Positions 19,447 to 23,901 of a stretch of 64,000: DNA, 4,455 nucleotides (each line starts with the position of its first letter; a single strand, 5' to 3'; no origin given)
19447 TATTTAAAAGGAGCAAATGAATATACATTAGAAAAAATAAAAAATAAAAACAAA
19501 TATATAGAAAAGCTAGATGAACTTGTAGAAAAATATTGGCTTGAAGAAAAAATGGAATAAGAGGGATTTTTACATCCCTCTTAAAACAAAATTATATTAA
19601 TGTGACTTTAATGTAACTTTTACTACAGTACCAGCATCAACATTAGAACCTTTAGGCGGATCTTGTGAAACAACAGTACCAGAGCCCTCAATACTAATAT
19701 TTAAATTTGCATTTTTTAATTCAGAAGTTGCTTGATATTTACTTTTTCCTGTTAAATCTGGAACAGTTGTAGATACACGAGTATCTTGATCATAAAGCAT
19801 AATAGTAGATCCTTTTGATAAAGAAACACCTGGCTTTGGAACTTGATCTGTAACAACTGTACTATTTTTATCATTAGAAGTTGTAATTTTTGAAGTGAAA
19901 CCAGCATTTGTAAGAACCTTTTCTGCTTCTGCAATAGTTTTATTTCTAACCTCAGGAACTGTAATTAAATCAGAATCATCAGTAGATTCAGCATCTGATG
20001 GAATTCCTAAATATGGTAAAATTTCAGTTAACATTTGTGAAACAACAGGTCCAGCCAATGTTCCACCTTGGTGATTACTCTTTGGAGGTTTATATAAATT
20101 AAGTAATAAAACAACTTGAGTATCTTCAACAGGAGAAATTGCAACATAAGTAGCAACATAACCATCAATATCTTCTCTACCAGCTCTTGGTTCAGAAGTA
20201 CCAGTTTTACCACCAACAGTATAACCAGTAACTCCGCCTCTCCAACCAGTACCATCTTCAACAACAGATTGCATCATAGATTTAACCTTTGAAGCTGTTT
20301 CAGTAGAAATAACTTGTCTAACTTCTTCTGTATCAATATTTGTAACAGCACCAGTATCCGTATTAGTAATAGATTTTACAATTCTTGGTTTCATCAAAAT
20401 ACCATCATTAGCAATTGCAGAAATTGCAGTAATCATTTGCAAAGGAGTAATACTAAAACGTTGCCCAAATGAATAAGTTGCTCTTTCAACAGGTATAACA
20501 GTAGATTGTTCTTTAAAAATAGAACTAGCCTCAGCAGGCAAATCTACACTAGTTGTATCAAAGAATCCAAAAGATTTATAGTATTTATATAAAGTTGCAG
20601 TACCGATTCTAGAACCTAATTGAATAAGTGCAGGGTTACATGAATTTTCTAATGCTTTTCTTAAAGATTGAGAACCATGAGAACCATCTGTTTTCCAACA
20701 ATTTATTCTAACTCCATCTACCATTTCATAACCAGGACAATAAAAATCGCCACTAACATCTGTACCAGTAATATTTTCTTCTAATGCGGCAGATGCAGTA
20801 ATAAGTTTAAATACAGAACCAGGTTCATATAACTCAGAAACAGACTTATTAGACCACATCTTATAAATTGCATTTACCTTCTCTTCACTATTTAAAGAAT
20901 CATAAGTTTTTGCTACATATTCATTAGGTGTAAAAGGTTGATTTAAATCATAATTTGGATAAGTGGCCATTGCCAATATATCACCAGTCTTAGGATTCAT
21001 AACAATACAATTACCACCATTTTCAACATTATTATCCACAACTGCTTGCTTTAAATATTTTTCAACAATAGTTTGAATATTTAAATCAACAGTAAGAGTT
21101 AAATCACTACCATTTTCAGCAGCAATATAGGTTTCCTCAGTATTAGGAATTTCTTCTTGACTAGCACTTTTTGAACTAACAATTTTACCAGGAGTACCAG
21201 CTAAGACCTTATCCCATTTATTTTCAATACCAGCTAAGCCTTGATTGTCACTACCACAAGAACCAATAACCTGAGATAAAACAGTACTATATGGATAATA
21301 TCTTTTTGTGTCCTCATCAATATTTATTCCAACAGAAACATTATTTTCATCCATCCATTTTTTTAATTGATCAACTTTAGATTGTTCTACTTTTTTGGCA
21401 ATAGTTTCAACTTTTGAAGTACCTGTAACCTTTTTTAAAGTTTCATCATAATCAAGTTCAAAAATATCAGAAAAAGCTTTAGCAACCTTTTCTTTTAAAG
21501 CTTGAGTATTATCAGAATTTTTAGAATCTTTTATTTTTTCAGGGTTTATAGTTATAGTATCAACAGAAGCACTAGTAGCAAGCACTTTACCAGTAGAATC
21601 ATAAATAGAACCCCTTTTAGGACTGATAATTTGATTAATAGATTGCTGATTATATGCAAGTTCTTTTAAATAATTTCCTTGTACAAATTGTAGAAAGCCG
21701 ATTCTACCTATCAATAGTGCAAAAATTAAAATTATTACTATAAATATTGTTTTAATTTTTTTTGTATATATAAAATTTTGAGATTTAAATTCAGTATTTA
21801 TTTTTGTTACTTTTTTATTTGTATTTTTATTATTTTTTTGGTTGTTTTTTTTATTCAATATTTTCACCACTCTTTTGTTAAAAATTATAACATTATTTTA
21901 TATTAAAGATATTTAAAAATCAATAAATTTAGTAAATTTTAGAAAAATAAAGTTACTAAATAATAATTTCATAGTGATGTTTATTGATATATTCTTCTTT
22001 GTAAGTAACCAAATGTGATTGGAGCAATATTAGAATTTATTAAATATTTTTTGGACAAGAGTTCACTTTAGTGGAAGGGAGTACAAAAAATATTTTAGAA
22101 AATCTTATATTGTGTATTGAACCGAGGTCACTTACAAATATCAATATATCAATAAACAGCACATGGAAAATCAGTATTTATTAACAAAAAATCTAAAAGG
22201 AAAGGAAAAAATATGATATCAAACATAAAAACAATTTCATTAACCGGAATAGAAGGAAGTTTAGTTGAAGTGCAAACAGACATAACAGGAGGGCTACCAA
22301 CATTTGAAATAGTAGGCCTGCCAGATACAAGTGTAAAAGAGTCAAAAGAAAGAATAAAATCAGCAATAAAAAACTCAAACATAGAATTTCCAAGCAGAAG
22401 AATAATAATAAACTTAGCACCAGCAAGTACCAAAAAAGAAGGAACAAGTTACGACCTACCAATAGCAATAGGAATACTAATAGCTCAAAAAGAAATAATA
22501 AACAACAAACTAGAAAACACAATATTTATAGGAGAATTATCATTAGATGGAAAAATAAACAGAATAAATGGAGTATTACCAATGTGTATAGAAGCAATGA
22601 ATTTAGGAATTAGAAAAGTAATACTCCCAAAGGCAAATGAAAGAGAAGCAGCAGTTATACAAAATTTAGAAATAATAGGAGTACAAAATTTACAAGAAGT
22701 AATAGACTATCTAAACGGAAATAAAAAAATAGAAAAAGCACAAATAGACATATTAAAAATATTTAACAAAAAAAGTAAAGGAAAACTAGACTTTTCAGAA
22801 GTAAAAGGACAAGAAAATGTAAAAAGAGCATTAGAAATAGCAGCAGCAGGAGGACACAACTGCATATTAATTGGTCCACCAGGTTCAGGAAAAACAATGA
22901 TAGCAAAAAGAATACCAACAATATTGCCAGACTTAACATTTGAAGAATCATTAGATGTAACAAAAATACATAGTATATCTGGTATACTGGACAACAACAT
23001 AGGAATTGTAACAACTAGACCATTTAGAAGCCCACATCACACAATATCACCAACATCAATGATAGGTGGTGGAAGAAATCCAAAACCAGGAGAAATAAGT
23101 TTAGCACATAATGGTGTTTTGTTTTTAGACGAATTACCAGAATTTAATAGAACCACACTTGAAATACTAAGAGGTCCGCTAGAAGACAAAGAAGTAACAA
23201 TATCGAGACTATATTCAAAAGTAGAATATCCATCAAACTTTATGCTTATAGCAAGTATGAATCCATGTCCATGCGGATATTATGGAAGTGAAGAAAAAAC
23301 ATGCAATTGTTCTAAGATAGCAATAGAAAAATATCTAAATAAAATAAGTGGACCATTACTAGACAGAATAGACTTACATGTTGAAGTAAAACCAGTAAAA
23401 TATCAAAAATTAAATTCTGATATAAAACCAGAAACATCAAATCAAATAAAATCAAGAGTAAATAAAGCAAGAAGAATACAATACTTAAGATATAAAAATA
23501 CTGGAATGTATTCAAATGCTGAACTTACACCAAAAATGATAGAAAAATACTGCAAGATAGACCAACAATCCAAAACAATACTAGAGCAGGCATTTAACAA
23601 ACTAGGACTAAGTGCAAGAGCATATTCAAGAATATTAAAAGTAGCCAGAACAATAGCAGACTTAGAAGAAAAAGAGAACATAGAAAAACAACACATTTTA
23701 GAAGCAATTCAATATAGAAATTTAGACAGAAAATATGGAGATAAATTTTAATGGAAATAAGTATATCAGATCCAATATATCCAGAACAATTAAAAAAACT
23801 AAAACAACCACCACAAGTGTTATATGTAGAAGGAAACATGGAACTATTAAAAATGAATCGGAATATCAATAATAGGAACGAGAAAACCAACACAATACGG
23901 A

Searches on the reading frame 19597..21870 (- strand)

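Call 17: search_protein_families(library=pfam, proteins=[window:19597-21870:-])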
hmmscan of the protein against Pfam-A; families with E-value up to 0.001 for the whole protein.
window:19597-21870:- (757 aa): 3 families
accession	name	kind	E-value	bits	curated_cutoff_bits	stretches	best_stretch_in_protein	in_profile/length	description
PF00905.27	Transpeptidase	-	8.4e-66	222.6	22.1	1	288-614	3-298/299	Penicillin binding protein transpeptidase domain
PF03793.24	PASTA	-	9.5e-23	80.4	23.2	2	702-754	2-62/64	PASTA domain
PF03717.20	PBP_dimer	-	4.1e-21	76.6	24.4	1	82-242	2-177/180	Penicillin-binding Protein dimerisation domain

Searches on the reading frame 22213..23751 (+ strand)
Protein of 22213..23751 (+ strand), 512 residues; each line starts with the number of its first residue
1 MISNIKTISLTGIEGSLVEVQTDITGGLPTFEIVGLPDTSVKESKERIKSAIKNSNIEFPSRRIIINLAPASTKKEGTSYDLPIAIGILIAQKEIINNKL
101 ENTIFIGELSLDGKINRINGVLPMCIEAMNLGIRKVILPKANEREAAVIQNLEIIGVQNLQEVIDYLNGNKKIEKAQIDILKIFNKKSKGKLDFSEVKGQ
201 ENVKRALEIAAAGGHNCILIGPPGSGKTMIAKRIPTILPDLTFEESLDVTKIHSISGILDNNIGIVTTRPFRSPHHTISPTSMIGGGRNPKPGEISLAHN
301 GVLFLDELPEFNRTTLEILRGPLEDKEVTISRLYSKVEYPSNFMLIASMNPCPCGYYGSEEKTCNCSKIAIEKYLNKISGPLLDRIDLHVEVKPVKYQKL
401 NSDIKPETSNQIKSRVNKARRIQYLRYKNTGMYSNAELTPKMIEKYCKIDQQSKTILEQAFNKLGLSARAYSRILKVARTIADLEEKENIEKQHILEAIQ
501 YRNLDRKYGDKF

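Call 17: search_protein_families(library=pfam, proteins=[window:22213-23751:+])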
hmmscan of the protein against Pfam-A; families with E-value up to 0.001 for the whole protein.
window:22213-23751:+ (512 aa): 11 families
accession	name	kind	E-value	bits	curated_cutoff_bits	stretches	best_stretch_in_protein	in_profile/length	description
PF01078.27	Mg_chelatase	-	9.5e-96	319.6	20.3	1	193-399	1-206/207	Magnesium chelatase, subunit ChlI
PF13541.12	ChlI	-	2.1e-48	163.7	27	1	20-142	1-121/121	Subunit ChlI of Mg-chelatase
PF13335.12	Mg_chelatase_C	-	1.5e-34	118.9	26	1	407-502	2-94/94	Magnesium chelatase, subunit ChlI C-terminal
PF07728.20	AAA_5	-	1.8e-10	41.4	22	1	217-353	2-125/139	AAA domain (dynein-related subfamily)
PF05362.19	Lon_C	-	1.6e-09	38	21.1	1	5-166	30-201/205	Lon protease (S16) C-terminal proteolytic domain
PF00158.32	Sigma54_activat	-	2.6e-06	27.7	20.2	1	201-350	9-142/168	Sigma-54 interaction domain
PF00493.29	MCM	-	2.8e-05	23.8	23.3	0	292-390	114-202/224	MCM P-loop domain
PF00004.35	AAA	-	6.2e-05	23.9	21.2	0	218-391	2-128/131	ATPase family associated with various cellular activities (AAA)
PF05496.18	RuvB_N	-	0.00013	22.3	27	0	194-234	6-53/159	Holliday junction DNA helicase RuvB P-loop domain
PF20720.3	nSTAND3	-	0.00037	20.7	27.2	0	203-241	7-44/155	Novel STAND NTPase 3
PF20030.5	bpMoxR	-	0.00043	19.8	27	0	199-244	16-61/205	MoxR domain in the MoxR-vWA-beta-propeller ternary systems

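Call 38: find_encoding_contigs(protein=window:22213-23751:+, flank=1500, max_places=10)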
Protein window:22213-23751:+ (512 aa): 10 contigs read that carry it; 7 places shown.
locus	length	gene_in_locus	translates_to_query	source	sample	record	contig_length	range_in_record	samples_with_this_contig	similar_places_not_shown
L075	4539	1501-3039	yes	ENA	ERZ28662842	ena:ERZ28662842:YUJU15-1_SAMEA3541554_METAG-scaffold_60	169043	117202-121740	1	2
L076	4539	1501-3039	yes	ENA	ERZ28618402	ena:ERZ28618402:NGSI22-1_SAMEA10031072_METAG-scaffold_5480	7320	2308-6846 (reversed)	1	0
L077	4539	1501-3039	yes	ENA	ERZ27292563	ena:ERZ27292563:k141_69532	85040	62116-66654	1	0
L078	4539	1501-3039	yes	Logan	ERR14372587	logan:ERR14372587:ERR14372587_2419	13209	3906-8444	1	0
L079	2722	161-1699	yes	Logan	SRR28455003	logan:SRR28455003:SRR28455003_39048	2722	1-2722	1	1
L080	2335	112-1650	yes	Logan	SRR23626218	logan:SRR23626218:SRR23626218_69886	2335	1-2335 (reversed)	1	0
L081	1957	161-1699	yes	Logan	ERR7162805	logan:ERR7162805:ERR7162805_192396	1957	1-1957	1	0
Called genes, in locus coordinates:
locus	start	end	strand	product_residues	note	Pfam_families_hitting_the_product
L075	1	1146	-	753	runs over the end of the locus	PF03717:PBP_dimer, PF00905:Transpeptidase, PF03793:PASTA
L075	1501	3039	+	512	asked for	PF05362:Lon_C, PF13541:ChlI, PF00158:Sigma54_activat (faint), PF01078:Mg_chelatase, PF07728:AAA_5, PF13335:Mg_chelatase_C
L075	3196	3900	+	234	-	PF02481:DNA_processg_A, PF17782:WHD_DprA (weak)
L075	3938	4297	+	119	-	PF08378:NERD, PF02021:UPF0102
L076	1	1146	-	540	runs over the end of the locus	?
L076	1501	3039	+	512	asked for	PF05362:Lon_C, PF13541:ChlI, PF00158:Sigma54_activat (faint), PF01078:Mg_chelatase, PF07728:AAA_5, PF13335:Mg_chelatase_C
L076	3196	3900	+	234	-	PF02481:DNA_processg_A, PF17782:WHD_DprA (weak)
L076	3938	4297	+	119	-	PF08378:NERD, PF02021:UPF0102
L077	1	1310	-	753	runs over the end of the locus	PF03717:PBP_dimer, PF00905:Transpeptidase, PF03793:PASTA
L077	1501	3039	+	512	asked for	PF05362:Lon_C, PF13541:ChlI, PF00158:Sigma54_activat (faint), PF01078:Mg_chelatase, PF07728:AAA_5, PF13335:Mg_chelatase_C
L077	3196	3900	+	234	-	PF02481:DNA_processg_A, PF17782:WHD_DprA (weak)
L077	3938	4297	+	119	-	PF08378:NERD, PF02021:UPF0102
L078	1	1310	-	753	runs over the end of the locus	PF03717:PBP_dimer, PF00905:Transpeptidase, PF03793:PASTA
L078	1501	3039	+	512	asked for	PF05362:Lon_C, PF13541:ChlI, PF00158:Sigma54_activat (faint), PF01078:Mg_chelatase, PF07728:AAA_5, PF13335:Mg_chelatase_C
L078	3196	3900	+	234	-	PF02481:DNA_processg_A, PF17782:WHD_DprA (weak)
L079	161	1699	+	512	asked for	PF05362:Lon_C, PF13541:ChlI, PF00158:Sigma54_activat (faint), PF01078:Mg_chelatase, PF07728:AAA_5, PF13335:Mg_chelatase_C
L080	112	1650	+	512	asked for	PF05362:Lon_C, PF13541:ChlI, PF00158:Sigma54_activat (faint), PF01078:Mg_chelatase, PF07728:AAA_5, PF13335:Mg_chelatase_C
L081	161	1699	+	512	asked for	PF05362:Lon_C, PF13541:ChlI, PF00158:Sigma54_activat (faint), PF01078:Mg_chelatase, PF07728:AAA_5, PF13335:Mg_chelatase_C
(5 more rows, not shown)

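Call 67: find_homologous_proteins(query=window:22213-23751:+, max_evalue=1e-100)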
Query window:22213-23751:+ (512 aa): 8000 proteins with E <= 1e-100 among 8000 candidates; the best 120 are listed.
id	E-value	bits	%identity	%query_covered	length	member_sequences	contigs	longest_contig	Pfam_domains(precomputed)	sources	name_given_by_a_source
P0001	0.0e+0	1100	98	100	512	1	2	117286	PF00158.33,PF13335.13,PF05362.20,PF07728.21,PF01078.28,PF13541.13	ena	-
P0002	0.0e+0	1098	97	100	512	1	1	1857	PF00158.33,PF13335.13,PF05362.20,PF00493.30,PF07728.21,PF01078.28,PF13541.13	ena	-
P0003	0.0e+0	1095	97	100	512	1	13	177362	PF00158.33,PF13335.13,PF05362.20,PF00493.30,PF07728.21,PF01078.28,PF13541.13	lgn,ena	-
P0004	0.0e+0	1094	97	100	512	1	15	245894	PF00158.33,PF13335.13,PF05362.20,PF00493.30,PF07728.21,PF01078.28,PF13541.13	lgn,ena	-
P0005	0.0e+0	1093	96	100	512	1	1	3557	PF00158.33,PF13335.13,PF05362.20,PF00493.30,PF07728.21,PF01078.28,PF13541.13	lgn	-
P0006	0.0e+0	1090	96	100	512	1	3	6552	PF00158.33,PF13335.13,PF05362.20,PF00493.30,PF07728.21,PF01078.28,PF13541.13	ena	-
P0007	0.0e+0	1086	96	100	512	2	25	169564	PF00158.33,PF13335.13,PF05362.20,PF00493.30,PF07728.21,PF01078.28,PF13541.13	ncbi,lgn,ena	-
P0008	0.0e+0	1083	96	100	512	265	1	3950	PF00158.33,PF13335.13,PF05362.20,PF00493.30,PF07728.21,PF01078.28,PF13541.13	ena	-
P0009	0.0e+0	1082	96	100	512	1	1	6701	PF00158.33,PF13335.13,PF05362.20,PF00493.30,PF07728.21,PF01078.28,PF13541.13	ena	-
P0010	0.0e+0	1067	94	100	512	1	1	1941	PF00158.33,PF13335.13,PF05362.20,PF00493.30,PF07728.21,PF01078.28,PF13541.13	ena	-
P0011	0.0e+0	1051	93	100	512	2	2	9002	PF00158.33,PF13335.13,PF05362.20,PF00493.30,PF07728.21,PF01078.28,PF13541.13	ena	-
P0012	0.0e+0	1034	91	100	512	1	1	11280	PF00158.33,PF13335.13,PF05362.20,PF00493.30,PF07728.21,PF01078.28,PF13541.13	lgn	-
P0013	0.0e+0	1033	91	100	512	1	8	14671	PF00158.33,PF13335.13,PF05362.20,PF07728.21,PF01078.28,PF13541.13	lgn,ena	-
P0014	0.0e+0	1033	91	100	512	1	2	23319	PF00158.33,PF13335.13,PF05362.20,PF00493.30,PF07728.21,PF01078.28,PF13541.13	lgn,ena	-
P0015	0.0e+0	1033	90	100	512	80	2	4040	PF00158.33,PF13335.13,PF05362.20,PF07728.21,PF01078.28,PF13541.13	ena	-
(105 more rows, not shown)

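Call 68: find_encoding_contigs(protein=P0007, flank=900, max_places=10)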
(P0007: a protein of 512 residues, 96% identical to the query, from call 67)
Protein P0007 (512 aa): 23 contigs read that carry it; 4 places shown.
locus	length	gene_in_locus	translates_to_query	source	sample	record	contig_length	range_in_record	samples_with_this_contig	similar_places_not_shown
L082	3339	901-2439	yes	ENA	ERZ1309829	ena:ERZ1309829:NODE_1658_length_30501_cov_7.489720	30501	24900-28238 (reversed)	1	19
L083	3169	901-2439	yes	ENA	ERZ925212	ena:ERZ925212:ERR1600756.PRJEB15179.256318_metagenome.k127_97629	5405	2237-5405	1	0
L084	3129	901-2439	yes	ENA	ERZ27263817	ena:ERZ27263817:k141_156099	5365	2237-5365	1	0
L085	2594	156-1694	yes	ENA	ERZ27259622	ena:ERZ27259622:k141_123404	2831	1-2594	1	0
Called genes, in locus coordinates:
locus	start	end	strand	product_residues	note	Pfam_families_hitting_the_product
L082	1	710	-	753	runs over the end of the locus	PF03717:PBP_dimer, PF00905:Transpeptidase, PF03793:PASTA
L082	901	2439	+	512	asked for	PF05362:Lon_C, PF13541:ChlI, PF00493:MCM (faint), PF00158:Sigma54_activat (faint), PF01078:Mg_chelatase, PF07728:AAA_5, PF13335:Mg_chelatase_C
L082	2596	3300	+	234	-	PF02481:DNA_processg_A, PF17782:WHD_DprA (weak)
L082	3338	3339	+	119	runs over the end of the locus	PF08378:NERD, PF02021:UPF0102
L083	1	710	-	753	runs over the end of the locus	PF03717:PBP_dimer, PF00905:Transpeptidase, PF03793:PASTA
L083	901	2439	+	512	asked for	PF05362:Lon_C, PF13541:ChlI, PF00493:MCM (faint), PF00158:Sigma54_activat (faint), PF01078:Mg_chelatase, PF07728:AAA_5, PF13335:Mg_chelatase_C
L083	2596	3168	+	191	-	?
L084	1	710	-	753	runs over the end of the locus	PF03717:PBP_dimer, PF00905:Transpeptidase, PF03793:PASTA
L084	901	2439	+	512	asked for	PF05362:Lon_C, PF13541:ChlI, PF00493:MCM (faint), PF00158:Sigma54_activat (faint), PF01078:Mg_chelatase, PF07728:AAA_5, PF13335:Mg_chelatase_C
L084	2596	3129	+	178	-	?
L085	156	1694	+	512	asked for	PF05362:Lon_C, PF13541:ChlI, PF00493:MCM (faint), PF00158:Sigma54_activat (faint), PF01078:Mg_chelatase, PF07728:AAA_5, PF13335:Mg_chelatase_C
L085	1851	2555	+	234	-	PF02481:DNA_processg_A, PF17782:WHD_DprA (weak)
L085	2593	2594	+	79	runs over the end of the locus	?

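Call 69: find_encoding_contigs(protein=P0004, flank=900, max_places=10)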
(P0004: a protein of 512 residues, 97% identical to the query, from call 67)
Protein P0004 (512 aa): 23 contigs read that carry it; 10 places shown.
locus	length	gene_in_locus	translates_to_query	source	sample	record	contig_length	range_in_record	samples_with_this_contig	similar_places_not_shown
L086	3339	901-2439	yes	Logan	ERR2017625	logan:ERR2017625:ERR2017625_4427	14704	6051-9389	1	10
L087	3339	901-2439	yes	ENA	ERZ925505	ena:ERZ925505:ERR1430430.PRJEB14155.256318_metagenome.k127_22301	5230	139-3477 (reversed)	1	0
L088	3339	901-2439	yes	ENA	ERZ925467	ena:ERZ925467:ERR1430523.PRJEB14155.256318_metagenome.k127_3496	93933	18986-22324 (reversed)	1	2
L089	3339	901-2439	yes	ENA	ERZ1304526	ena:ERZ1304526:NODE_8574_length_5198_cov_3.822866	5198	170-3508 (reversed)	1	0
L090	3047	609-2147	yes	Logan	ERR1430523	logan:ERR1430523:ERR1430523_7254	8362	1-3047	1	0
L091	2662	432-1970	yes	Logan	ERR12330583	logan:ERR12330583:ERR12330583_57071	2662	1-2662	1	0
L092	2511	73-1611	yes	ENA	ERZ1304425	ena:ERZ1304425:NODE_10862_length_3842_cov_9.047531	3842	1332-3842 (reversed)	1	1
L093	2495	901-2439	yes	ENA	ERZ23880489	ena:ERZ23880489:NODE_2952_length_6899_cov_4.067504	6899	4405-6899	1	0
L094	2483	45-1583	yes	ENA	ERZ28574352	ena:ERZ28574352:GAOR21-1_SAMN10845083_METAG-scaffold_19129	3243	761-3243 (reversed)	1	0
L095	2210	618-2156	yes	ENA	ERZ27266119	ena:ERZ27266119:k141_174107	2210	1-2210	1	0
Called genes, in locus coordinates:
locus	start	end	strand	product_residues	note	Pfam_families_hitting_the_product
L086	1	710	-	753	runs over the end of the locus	PF03717:PBP_dimer, PF00905:Transpeptidase, PF03793:PASTA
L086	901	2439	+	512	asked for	PF05362:Lon_C, PF13541:ChlI, PF00493:MCM (faint), PF00158:Sigma54_activat (faint), PF01078:Mg_chelatase, PF07728:AAA_5, PF13335:Mg_chelatase_C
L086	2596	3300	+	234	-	PF02481:DNA_processg_A, PF17782:WHD_DprA (weak)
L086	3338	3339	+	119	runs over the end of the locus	PF08378:NERD, PF02021:UPF0102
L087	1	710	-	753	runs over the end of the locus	PF03717:PBP_dimer, PF00905:Transpeptidase, PF03793:PASTA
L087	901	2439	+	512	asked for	PF05362:Lon_C, PF13541:ChlI, PF00493:MCM (faint), PF00158:Sigma54_activat (faint), PF01078:Mg_chelatase, PF07728:AAA_5, PF13335:Mg_chelatase_C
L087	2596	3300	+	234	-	PF02481:DNA_processg_A, PF17782:WHD_DprA (weak)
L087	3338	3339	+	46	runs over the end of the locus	?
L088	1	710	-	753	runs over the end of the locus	PF03717:PBP_dimer, PF00905:Transpeptidase, PF03793:PASTA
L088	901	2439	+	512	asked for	PF05362:Lon_C, PF13541:ChlI, PF00493:MCM (faint), PF00158:Sigma54_activat (faint), PF01078:Mg_chelatase, PF07728:AAA_5, PF13335:Mg_chelatase_C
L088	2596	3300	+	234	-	PF02481:DNA_processg_A, PF17782:WHD_DprA (weak)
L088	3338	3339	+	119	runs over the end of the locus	PF08378:NERD, PF02021:UPF0102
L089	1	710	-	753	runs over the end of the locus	PF03717:PBP_dimer, PF00905:Transpeptidase, PF03793:PASTA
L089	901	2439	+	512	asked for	PF05362:Lon_C, PF13541:ChlI, PF00493:MCM (faint), PF00158:Sigma54_activat (faint), PF01078:Mg_chelatase, PF07728:AAA_5, PF13335:Mg_chelatase_C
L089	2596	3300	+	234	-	PF02481:DNA_processg_A, PF17782:WHD_DprA (weak)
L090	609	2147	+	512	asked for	PF05362:Lon_C, PF13541:ChlI, PF00493:MCM (faint), PF00158:Sigma54_activat (faint), PF01078:Mg_chelatase, PF07728:AAA_5, PF13335:Mg_chelatase_C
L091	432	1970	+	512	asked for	PF05362:Lon_C, PF13541:ChlI, PF00493:MCM (faint), PF00158:Sigma54_activat (faint), PF01078:Mg_chelatase, PF07728:AAA_5, PF13335:Mg_chelatase_C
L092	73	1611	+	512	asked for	PF05362:Lon_C, PF13541:ChlI, PF00493:MCM (faint), PF00158:Sigma54_activat (faint), PF01078:Mg_chelatase, PF07728:AAA_5, PF13335:Mg_chelatase_C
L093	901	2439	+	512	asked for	PF05362:Lon_C, PF13541:ChlI, PF00493:MCM (faint), PF00158:Sigma54_activat (faint), PF01078:Mg_chelatase, PF07728:AAA_5, PF13335:Mg_chelatase_C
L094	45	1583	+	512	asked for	PF05362:Lon_C, PF13541:ChlI, PF00493:MCM (faint), PF00158:Sigma54_activat (faint), PF01078:Mg_chelatase, PF07728:AAA_5, PF13335:Mg_chelatase_C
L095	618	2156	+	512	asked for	PF05362:Lon_C, PF13541:ChlI, PF00493:MCM (faint), PF00158:Sigma54_activat (faint), PF01078:Mg_chelatase, PF07728:AAA_5, PF13335:Mg_chelatase_C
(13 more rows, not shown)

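Call 70: find_encoding_contigs(protein=P0013, flank=900, max_places=10)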
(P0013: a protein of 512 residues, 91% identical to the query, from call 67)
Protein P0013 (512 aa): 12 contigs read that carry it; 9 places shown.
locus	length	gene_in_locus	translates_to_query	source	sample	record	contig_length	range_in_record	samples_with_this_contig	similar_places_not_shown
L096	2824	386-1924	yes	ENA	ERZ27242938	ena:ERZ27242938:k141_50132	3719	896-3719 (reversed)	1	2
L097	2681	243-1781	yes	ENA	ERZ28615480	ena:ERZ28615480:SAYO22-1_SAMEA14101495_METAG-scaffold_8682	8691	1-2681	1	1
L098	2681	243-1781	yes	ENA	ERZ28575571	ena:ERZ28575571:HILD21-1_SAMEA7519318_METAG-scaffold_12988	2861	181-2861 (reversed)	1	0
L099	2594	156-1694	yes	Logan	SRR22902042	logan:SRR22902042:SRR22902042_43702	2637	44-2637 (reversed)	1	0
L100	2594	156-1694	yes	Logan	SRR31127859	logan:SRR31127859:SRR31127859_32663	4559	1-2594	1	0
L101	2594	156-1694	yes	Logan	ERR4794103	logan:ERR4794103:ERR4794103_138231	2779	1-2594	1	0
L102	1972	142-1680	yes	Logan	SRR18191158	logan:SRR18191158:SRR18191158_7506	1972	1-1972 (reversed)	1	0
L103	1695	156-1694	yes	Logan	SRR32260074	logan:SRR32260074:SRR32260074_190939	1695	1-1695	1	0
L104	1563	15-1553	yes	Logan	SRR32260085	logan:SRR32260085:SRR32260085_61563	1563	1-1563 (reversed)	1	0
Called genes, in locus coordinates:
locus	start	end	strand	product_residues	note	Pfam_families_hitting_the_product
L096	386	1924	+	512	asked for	PF05362:Lon_C, PF13541:ChlI, PF00158:Sigma54_activat (faint), PF01078:Mg_chelatase, PF07728:AAA_5, PF13335:Mg_chelatase_C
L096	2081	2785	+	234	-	PF02481:DNA_processg_A, PF17782:WHD_DprA (weak)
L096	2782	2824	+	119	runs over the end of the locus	PF08378:NERD, PF02021:UPF0102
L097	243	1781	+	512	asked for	PF05362:Lon_C, PF13541:ChlI, PF00158:Sigma54_activat (faint), PF01078:Mg_chelatase, PF07728:AAA_5, PF13335:Mg_chelatase_C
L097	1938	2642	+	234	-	PF02481:DNA_processg_A, PF17782:WHD_DprA (weak)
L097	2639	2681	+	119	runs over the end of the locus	PF08378:NERD, PF02021:UPF0102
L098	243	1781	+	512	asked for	PF05362:Lon_C, PF13541:ChlI, PF00158:Sigma54_activat (faint), PF01078:Mg_chelatase, PF07728:AAA_5, PF13335:Mg_chelatase_C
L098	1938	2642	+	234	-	PF02481:DNA_processg_A, PF17782:WHD_DprA (weak)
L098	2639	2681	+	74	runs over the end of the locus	?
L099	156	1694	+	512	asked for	PF05362:Lon_C, PF13541:ChlI, PF00158:Sigma54_activat (faint), PF01078:Mg_chelatase, PF07728:AAA_5, PF13335:Mg_chelatase_C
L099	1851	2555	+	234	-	PF02481:DNA_processg_A, PF17782:WHD_DprA (weak)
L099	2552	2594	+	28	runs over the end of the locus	?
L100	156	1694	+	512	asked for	PF05362:Lon_C, PF13541:ChlI, PF00158:Sigma54_activat (faint), PF01078:Mg_chelatase, PF07728:AAA_5, PF13335:Mg_chelatase_C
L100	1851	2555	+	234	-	PF02481:DNA_processg_A, PF17782:WHD_DprA (weak)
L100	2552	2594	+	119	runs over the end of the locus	PF08378:NERD, PF02021:UPF0102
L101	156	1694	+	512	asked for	PF05362:Lon_C, PF13541:ChlI, PF00158:Sigma54_activat (faint), PF01078:Mg_chelatase, PF07728:AAA_5, PF13335:Mg_chelatase_C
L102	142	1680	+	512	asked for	PF05362:Lon_C, PF13541:ChlI, PF00158:Sigma54_activat (faint), PF01078:Mg_chelatase, PF07728:AAA_5, PF13335:Mg_chelatase_C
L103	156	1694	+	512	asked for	PF05362:Lon_C, PF13541:ChlI, PF00158:Sigma54_activat (faint), PF01078:Mg_chelatase, PF07728:AAA_5, PF13335:Mg_chelatase_C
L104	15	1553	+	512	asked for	PF05362:Lon_C, PF13541:ChlI, PF00158:Sigma54_activat (faint), PF01078:Mg_chelatase, PF07728:AAA_5, PF13335:Mg_chelatase_C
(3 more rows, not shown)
